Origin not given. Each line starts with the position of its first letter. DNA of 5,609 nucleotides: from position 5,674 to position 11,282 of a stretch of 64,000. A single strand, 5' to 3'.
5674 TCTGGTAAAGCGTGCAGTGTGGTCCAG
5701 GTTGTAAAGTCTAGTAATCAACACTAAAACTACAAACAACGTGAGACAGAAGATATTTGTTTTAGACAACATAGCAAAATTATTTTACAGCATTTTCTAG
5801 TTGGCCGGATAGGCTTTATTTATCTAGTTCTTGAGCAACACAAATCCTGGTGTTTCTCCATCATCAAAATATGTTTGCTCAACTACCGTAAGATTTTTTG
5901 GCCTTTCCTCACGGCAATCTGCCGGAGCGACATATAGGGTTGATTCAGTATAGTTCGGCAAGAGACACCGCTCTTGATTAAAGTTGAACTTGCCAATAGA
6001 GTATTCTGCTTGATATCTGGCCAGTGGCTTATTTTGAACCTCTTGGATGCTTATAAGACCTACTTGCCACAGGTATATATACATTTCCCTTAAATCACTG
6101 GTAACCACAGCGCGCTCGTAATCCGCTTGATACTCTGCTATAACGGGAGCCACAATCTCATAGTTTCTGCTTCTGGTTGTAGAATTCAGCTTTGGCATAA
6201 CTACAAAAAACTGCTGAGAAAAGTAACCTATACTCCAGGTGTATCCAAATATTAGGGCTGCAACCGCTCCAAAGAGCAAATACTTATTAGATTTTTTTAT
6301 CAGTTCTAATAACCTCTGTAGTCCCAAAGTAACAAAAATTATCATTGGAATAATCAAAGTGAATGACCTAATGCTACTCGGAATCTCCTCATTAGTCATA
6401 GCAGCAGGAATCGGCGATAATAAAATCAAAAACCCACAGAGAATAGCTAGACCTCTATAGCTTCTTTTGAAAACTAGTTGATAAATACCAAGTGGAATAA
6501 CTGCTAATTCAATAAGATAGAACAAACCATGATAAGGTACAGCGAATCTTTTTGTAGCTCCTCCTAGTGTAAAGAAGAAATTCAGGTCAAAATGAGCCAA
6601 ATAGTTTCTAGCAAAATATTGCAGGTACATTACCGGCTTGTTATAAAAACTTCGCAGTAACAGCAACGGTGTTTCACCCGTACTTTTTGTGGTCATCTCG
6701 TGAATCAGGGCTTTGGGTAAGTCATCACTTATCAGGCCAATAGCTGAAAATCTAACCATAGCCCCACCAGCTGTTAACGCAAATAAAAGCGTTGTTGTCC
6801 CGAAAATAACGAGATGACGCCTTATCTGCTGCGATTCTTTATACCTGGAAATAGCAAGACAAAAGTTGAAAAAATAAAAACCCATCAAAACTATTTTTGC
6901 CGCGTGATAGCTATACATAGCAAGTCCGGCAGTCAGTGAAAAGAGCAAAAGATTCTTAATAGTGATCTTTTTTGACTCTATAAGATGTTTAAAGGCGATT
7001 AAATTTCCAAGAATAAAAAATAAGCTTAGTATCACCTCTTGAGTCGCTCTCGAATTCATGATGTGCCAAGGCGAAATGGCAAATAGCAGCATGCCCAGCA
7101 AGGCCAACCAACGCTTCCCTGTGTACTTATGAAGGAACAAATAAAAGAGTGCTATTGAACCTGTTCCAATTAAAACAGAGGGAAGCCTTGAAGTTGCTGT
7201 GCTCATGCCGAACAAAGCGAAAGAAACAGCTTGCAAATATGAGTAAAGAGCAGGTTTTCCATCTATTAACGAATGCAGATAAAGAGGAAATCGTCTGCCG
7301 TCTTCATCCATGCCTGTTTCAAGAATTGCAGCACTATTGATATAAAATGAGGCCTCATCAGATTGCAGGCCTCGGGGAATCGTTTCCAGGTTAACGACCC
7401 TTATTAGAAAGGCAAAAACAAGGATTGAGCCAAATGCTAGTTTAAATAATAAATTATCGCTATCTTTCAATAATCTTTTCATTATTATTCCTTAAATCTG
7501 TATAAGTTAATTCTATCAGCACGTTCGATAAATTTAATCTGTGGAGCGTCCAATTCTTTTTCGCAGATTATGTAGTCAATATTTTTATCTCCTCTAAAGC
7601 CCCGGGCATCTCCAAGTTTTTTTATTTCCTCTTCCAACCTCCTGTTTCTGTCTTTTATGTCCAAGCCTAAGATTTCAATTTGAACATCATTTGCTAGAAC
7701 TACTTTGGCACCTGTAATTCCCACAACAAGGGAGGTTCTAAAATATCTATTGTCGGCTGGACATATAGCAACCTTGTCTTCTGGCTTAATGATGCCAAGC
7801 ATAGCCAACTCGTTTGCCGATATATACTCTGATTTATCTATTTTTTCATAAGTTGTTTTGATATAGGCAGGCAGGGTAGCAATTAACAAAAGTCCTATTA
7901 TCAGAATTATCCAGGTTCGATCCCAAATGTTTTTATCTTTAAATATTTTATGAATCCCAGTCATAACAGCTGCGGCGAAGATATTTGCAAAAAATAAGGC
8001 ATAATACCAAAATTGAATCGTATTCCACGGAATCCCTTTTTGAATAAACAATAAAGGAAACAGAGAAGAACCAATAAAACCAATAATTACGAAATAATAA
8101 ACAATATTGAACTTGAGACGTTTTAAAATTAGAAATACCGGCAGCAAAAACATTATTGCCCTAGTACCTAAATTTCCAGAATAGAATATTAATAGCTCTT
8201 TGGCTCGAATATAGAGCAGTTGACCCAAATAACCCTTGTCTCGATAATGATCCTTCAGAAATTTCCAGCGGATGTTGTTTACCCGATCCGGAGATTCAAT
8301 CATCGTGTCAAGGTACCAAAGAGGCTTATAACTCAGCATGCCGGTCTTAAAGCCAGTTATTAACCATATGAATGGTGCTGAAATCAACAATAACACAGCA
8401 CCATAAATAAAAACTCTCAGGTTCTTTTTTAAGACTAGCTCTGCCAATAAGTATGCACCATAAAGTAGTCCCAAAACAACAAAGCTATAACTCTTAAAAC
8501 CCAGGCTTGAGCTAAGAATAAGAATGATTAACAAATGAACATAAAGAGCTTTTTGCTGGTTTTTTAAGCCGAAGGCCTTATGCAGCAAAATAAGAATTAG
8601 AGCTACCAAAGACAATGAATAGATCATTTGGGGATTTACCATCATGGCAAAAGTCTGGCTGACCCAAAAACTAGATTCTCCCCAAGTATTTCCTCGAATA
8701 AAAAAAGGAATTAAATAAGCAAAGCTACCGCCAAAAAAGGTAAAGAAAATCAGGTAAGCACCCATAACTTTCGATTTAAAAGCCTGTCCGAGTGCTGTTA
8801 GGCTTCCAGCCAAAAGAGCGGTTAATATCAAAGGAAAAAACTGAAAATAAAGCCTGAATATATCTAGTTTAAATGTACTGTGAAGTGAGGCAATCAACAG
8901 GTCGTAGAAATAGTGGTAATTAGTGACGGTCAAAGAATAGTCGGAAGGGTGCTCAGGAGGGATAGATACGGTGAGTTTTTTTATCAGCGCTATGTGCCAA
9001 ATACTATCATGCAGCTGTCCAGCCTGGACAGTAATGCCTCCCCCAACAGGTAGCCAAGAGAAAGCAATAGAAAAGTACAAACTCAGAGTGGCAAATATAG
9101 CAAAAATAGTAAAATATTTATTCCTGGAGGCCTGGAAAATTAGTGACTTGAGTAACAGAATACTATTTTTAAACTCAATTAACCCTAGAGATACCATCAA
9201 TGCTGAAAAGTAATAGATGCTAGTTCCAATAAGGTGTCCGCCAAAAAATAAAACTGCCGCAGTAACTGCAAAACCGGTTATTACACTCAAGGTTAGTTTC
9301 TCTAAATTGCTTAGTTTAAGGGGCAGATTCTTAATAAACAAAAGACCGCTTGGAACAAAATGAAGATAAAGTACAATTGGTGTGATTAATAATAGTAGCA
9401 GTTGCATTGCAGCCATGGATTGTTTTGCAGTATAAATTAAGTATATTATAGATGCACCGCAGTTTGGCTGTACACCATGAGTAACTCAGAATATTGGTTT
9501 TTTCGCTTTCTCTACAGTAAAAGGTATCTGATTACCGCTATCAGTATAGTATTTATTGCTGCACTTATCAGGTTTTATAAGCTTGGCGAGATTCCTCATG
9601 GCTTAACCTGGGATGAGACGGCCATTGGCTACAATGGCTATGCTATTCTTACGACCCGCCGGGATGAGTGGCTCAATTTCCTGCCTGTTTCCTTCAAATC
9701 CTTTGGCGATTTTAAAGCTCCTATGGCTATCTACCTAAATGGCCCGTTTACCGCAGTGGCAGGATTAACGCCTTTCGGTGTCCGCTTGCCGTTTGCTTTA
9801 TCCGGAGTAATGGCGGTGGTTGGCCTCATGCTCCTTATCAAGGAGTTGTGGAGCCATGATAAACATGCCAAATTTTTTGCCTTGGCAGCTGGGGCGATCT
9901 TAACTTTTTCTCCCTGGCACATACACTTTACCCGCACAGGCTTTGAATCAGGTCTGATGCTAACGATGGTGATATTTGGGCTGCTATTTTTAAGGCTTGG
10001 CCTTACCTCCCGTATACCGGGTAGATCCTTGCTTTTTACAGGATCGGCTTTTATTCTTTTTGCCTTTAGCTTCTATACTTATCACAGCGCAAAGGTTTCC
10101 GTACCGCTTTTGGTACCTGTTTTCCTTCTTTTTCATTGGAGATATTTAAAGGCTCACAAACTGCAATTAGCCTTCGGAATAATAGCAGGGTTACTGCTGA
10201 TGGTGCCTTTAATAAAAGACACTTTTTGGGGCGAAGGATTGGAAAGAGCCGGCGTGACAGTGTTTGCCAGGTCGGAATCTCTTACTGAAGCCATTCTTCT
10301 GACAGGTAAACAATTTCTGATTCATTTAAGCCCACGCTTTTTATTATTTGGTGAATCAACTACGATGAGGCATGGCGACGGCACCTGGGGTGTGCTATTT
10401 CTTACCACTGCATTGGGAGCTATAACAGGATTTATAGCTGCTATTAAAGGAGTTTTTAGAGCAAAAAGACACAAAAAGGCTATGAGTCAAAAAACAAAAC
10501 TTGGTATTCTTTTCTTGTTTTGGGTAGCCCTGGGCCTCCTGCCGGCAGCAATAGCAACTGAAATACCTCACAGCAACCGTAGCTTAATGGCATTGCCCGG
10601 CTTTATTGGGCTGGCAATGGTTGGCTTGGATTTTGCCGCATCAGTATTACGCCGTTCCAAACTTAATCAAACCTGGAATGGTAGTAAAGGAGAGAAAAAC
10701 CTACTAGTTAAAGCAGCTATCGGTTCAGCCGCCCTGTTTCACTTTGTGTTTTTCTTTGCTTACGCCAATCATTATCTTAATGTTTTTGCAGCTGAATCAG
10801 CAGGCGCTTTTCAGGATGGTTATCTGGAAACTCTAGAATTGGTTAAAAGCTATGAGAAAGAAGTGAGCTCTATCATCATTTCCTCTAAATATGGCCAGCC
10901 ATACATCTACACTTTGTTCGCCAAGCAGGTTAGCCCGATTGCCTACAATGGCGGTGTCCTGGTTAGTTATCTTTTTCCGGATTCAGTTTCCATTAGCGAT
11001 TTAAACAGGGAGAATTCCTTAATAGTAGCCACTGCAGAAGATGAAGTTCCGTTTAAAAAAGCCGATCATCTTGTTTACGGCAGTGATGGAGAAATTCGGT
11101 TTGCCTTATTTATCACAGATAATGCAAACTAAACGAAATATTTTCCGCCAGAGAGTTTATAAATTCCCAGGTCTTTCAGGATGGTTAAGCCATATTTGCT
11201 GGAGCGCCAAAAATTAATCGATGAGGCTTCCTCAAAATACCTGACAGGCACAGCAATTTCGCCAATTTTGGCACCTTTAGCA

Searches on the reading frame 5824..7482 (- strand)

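Call 24: search_protein_families(library=pfam, proteins=[window:5824-7482:-], max_evalue=0.01)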
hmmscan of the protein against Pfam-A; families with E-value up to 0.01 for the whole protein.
window:5824-7482:- (552 aa): 2 families
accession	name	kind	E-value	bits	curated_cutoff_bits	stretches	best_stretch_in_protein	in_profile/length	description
PF13231.12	PMT_2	-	4e-09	37.3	26.1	1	76-217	2-136/160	Dolichyl-phosphate-mannose-protein mannosyltransferase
PF02366.24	PMT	-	5.3e-07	29.9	22.7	1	20-221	3-212/245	Dolichyl-phosphate-mannose-protein mannosyltransferase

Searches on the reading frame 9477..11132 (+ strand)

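Call 24: search_protein_families(library=pfam, proteins=[window:9477-11132:+], max_evalue=0.01)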
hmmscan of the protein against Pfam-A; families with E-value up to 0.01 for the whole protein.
window:9477-11132:+ (551 aa): 2 families
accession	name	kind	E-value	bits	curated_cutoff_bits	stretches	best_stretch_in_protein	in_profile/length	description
PF13231.12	PMT_2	-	1.4e-05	25.8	26.1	1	80-244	2-157/160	Dolichyl-phosphate-mannose-protein mannosyltransferase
PF03779.20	SPW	-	0.00022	22.1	31.5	1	107-175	26-92/93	SPW repeat domain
